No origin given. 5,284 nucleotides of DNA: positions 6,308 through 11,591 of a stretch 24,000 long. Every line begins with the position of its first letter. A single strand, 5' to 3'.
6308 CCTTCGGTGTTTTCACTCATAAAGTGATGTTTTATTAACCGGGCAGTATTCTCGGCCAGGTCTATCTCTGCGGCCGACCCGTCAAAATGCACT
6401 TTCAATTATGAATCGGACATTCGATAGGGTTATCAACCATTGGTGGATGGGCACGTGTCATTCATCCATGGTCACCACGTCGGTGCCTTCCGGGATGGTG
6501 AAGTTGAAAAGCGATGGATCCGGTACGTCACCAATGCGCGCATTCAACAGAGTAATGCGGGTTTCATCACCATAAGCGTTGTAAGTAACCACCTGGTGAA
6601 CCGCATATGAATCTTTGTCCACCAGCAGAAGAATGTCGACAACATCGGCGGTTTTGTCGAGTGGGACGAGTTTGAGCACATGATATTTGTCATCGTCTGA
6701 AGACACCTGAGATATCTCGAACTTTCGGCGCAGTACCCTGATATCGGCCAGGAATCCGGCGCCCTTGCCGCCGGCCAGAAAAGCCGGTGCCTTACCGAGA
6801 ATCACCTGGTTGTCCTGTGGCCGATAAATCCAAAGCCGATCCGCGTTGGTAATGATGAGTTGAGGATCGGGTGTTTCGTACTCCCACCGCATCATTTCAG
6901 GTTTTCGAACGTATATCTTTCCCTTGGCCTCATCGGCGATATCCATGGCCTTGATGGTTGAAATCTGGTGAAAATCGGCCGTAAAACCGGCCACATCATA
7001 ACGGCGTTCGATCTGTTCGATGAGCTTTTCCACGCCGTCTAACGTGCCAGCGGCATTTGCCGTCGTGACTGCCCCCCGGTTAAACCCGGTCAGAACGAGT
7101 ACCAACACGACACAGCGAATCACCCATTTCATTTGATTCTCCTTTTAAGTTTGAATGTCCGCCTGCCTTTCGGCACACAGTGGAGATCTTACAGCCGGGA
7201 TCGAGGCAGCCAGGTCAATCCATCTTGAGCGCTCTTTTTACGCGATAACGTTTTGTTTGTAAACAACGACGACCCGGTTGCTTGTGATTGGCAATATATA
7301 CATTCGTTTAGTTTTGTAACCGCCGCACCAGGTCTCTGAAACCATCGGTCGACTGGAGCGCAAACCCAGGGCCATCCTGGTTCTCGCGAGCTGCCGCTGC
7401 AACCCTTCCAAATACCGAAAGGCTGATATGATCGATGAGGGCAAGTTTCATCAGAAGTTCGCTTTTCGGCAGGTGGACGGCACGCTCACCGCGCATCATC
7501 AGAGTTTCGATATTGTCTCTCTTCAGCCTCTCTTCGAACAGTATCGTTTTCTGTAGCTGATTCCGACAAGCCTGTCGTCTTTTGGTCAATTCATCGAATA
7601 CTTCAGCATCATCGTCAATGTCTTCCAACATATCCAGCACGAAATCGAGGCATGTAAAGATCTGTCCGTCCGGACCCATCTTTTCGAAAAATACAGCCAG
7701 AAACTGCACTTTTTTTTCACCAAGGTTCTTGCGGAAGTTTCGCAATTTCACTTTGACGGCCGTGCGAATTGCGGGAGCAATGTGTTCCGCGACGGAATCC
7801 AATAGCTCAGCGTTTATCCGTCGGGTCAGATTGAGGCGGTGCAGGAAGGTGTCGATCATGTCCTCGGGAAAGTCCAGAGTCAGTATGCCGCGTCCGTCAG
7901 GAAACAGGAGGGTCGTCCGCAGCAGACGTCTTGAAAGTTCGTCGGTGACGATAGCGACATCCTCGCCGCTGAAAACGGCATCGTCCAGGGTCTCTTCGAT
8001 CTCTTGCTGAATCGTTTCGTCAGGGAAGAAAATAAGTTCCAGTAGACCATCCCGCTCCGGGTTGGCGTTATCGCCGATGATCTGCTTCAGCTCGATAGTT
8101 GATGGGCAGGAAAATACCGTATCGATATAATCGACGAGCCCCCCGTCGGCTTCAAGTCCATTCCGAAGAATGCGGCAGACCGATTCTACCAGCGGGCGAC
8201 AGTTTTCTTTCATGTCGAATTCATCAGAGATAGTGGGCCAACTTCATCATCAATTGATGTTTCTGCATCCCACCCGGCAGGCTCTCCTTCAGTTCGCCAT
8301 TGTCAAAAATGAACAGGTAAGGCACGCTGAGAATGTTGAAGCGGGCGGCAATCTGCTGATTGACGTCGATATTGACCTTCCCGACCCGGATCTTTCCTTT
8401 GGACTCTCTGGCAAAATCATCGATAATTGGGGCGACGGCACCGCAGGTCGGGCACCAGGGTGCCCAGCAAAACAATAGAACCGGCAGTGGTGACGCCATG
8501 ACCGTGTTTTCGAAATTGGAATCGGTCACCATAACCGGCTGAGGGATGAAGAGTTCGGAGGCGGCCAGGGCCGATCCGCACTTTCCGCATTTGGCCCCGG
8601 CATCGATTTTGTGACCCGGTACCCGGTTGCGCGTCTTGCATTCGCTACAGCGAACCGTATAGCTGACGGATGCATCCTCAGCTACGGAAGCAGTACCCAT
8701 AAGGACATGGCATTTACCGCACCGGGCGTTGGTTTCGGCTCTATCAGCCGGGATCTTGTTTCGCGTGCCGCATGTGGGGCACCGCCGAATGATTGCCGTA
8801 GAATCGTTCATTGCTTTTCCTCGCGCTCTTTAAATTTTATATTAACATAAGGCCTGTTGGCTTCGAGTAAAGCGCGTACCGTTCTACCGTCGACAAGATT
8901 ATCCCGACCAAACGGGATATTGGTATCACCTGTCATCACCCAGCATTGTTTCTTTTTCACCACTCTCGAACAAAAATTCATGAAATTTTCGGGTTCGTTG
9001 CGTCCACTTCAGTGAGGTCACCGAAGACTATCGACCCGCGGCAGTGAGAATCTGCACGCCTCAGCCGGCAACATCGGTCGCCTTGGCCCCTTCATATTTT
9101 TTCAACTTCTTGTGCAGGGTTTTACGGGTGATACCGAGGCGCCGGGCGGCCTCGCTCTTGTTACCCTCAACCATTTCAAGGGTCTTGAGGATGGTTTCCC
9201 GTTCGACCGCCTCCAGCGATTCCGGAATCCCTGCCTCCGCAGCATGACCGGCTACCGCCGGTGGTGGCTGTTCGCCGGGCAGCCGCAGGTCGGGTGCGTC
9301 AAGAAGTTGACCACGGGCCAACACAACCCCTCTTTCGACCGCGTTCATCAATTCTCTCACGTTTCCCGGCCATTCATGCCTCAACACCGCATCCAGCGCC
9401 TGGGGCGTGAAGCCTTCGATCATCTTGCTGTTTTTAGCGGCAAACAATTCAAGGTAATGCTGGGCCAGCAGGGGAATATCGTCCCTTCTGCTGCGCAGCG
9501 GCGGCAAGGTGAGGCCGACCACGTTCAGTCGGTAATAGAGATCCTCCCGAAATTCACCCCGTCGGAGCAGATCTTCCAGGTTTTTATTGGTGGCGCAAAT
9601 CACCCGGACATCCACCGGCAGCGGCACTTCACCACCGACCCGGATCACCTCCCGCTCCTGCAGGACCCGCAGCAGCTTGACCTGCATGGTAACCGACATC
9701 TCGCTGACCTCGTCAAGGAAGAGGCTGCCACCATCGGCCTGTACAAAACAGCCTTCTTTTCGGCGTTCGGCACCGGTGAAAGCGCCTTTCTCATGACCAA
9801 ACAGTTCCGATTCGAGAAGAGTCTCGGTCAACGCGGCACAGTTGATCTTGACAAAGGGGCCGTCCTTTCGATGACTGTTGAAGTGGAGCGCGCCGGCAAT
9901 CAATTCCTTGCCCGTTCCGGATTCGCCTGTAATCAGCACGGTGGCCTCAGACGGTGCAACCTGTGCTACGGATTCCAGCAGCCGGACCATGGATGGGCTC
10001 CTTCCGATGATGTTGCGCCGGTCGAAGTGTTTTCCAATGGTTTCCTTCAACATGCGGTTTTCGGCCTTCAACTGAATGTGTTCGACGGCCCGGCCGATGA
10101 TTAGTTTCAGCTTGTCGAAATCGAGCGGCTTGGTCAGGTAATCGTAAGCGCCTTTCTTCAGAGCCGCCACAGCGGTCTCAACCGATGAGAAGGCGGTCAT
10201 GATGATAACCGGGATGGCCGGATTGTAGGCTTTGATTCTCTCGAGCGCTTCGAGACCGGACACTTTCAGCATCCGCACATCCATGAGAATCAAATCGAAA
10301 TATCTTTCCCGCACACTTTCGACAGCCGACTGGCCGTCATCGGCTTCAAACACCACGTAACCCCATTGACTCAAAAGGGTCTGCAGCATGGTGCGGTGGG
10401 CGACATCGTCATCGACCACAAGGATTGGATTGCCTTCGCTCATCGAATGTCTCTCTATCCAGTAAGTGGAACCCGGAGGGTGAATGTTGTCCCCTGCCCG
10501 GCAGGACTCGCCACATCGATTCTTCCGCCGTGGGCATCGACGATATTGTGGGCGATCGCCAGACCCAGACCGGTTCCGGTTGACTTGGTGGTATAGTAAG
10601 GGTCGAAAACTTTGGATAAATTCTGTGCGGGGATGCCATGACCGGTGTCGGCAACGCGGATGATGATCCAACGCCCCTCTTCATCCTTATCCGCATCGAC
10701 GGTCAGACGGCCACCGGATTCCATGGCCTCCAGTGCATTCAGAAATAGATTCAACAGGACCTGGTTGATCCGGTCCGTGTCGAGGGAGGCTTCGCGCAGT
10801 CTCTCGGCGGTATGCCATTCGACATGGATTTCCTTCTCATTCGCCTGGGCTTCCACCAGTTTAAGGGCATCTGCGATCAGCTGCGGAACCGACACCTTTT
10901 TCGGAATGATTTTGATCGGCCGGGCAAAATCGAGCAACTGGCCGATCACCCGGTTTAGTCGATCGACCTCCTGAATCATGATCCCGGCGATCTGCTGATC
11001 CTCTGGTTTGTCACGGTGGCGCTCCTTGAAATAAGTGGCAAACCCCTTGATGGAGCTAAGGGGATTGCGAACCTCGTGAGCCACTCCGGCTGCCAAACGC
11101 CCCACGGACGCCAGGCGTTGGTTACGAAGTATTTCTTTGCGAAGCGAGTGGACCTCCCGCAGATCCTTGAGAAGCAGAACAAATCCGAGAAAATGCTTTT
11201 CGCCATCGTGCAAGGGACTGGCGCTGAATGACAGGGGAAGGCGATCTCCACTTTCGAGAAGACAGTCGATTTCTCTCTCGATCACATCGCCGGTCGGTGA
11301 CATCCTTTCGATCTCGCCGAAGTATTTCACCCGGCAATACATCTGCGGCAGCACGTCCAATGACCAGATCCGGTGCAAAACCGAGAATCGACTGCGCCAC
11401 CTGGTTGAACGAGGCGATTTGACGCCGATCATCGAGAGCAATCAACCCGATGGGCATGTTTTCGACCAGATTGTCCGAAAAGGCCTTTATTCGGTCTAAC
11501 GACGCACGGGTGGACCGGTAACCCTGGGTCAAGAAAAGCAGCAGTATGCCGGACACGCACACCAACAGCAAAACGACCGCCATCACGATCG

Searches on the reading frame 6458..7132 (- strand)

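Call 40: search_protein_families(library=pfam, proteins=[window:6458-7132:-], max_evalue=0.00001)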
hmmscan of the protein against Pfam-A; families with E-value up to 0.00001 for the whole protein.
window:6458-7132:- (224 aa): 1 family
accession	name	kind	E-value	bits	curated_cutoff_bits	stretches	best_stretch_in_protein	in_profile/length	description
PF03548.22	LolA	-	2.6e-25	89.5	23.6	1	47-212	3-165/165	Outer membrane lipoprotein carrier protein LolA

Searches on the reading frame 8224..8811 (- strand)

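Call 40: search_protein_families(library=pfam, proteins=[window:8224-8811:-], max_evalue=0.00001)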
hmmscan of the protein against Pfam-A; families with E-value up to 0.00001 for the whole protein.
window:8224-8811:- (195 aa): 2 families
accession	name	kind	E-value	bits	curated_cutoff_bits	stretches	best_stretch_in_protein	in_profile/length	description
PF00085.26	Thioredoxin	-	7.7e-22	77.7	23.5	1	93-191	3-101/103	Thioredoxin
PF21352.3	Zn_ribbon_Thio2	-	3.8e-17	62.3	27.1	2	55-79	2-26/27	Thioredoxin 2, N-terminal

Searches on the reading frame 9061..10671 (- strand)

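Call 40: search_protein_families(library=pfam, proteins=[window:9061-10671:-], max_evalue=0.00001)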
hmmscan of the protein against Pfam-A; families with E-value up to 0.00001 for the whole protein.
window:9061-10671:- (536 aa): 6 families
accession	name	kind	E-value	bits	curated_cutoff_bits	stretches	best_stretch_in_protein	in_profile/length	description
PF00158.32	Sigma54_activat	-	6.1e-72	241.2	20.2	1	221-387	1-167/168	Sigma-54 interaction domain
PF00072.30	Response_reg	-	3.5e-32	111.3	30.2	1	83-190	1-108/111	Response regulator receiver domain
PF25601.1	AAA_lid_14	-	1.3e-22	79.8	27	1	393-463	1-71/87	AAA+ ATPase lid domain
PF14532.12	Sigma54_activ_2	-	1.6e-22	80.7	25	1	222-392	1-138/138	Sigma-54 interaction domain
PF02954.25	HTH_8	-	3.4e-15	55.9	22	1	485-526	1-42/42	Bacterial regulatory protein, Fis family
PF07728.20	AAA_5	-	2.1e-07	31.5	22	1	245-364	2-124/139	AAA domain (dynein-related subfamily)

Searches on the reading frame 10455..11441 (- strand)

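Call 40: search_protein_families(library=pfam, proteins=[window:10455-11441:-], max_evalue=0.00001)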
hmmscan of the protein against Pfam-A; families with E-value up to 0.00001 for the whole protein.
window:10455-11441:- (328 aa): 2 families
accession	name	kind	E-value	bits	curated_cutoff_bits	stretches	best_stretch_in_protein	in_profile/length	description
PF02518.31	HATPase_c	-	4.7e-29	101.5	26.4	1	221-327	2-110/111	Histidine kinase-, DNA gyrase B-, and HSP90-like ATPase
PF00512.31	HisKA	-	1.3e-15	57.6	26.9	1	114-174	3-62/66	His Kinase A (phospho-acceptor) domain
